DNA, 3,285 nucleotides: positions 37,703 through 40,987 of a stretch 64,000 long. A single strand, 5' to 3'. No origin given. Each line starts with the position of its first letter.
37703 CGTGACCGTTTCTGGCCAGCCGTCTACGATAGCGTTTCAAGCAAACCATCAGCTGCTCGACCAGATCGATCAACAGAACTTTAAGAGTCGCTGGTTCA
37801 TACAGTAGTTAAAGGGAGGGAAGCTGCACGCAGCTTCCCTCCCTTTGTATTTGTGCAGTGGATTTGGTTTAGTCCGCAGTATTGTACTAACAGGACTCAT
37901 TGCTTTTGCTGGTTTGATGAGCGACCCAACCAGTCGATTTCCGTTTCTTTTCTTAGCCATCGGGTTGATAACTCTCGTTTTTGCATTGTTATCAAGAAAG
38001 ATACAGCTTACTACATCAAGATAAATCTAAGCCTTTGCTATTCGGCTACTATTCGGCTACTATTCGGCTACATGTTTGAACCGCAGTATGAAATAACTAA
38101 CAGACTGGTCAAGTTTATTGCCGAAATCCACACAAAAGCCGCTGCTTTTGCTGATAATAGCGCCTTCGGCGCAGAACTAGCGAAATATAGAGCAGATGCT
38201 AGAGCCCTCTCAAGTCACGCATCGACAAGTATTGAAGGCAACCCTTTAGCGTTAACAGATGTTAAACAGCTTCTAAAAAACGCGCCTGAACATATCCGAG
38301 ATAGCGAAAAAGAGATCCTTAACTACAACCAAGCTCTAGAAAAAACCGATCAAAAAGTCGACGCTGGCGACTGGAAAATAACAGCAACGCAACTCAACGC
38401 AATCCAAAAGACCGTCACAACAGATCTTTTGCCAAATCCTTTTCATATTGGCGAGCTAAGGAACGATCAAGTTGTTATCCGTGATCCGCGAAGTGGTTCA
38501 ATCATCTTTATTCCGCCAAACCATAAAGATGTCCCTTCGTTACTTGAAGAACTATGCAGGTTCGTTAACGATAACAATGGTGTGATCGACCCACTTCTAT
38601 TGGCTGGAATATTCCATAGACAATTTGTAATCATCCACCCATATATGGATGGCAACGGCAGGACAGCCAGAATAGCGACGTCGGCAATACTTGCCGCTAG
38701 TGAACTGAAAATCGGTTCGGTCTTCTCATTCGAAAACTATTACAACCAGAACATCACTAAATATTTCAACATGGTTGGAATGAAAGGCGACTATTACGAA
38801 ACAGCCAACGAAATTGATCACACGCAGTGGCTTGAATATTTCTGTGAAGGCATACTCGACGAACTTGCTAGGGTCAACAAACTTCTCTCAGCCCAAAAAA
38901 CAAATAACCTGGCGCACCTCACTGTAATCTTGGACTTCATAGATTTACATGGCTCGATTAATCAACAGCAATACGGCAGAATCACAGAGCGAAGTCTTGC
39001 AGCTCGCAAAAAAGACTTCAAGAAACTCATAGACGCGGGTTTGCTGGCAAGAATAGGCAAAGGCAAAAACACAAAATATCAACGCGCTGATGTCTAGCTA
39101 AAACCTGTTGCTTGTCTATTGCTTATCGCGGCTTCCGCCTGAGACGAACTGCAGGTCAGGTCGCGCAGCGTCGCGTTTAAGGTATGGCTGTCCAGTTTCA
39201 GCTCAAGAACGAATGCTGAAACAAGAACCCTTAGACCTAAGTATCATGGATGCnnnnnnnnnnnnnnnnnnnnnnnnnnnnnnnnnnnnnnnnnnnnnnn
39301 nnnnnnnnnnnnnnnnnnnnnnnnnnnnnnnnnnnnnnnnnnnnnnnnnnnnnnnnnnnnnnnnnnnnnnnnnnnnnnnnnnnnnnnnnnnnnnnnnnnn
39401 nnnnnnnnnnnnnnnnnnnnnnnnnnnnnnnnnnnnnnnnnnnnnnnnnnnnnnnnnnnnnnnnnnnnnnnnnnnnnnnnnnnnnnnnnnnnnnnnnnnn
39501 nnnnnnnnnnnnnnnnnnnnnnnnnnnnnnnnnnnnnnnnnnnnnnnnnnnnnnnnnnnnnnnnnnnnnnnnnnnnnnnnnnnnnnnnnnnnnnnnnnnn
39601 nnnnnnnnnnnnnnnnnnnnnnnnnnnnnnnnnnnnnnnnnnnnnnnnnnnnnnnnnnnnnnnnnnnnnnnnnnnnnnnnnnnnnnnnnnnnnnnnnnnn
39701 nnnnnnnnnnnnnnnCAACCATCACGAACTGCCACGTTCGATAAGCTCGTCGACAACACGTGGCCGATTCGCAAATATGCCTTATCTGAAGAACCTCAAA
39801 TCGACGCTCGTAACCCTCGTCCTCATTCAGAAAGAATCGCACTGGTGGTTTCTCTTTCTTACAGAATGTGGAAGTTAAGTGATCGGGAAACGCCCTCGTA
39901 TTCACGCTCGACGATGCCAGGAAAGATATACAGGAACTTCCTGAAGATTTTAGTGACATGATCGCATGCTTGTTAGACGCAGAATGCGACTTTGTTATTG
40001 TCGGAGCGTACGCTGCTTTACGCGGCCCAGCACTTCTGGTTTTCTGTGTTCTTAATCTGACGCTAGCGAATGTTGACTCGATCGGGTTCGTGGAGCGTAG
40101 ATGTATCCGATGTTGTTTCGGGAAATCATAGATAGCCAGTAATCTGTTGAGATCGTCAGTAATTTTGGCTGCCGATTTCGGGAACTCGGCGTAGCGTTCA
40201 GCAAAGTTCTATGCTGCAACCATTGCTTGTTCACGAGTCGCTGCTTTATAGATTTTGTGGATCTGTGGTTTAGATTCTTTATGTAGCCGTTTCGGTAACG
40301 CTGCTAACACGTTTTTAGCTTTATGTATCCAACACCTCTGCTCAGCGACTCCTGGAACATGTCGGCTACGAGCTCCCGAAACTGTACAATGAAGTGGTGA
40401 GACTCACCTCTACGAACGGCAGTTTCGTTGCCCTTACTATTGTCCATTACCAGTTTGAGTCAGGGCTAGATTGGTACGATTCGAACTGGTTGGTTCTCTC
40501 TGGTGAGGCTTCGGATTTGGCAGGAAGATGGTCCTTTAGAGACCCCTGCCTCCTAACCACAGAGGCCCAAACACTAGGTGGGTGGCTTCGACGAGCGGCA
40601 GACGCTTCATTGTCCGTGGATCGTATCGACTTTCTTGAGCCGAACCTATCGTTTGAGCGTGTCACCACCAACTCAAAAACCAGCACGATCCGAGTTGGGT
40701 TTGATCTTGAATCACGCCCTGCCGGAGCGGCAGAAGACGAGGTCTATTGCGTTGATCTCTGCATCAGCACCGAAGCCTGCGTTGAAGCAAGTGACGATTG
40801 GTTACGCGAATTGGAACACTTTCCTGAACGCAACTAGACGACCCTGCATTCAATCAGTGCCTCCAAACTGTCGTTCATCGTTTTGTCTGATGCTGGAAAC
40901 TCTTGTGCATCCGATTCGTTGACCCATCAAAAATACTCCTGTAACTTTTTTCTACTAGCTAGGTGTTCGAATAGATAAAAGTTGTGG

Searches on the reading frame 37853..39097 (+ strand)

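Call 25: search_protein_families(library=pfam, proteins=[window:37853-39097:+], max_evalue=0.001)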
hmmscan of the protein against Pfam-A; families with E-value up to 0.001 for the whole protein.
window:37853-39097:+ (414 aa): 1 family
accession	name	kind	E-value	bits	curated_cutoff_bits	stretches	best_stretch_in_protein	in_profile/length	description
PF02661.23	Fic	-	2e-17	64.3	24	1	176-280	2-93/93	Fic/DOC family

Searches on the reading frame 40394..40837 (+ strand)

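Call 25: search_protein_families(library=pfam, proteins=[window:40394-40837:+], max_evalue=0.001)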
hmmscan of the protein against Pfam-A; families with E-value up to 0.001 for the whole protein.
window:40394-40837:+ (147 aa): 1 family
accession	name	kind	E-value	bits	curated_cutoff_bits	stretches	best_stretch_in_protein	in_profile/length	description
PF24716.1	WapI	-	3.7e-27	95.7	27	1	3-144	1-138/138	Immunity protein WapI-like family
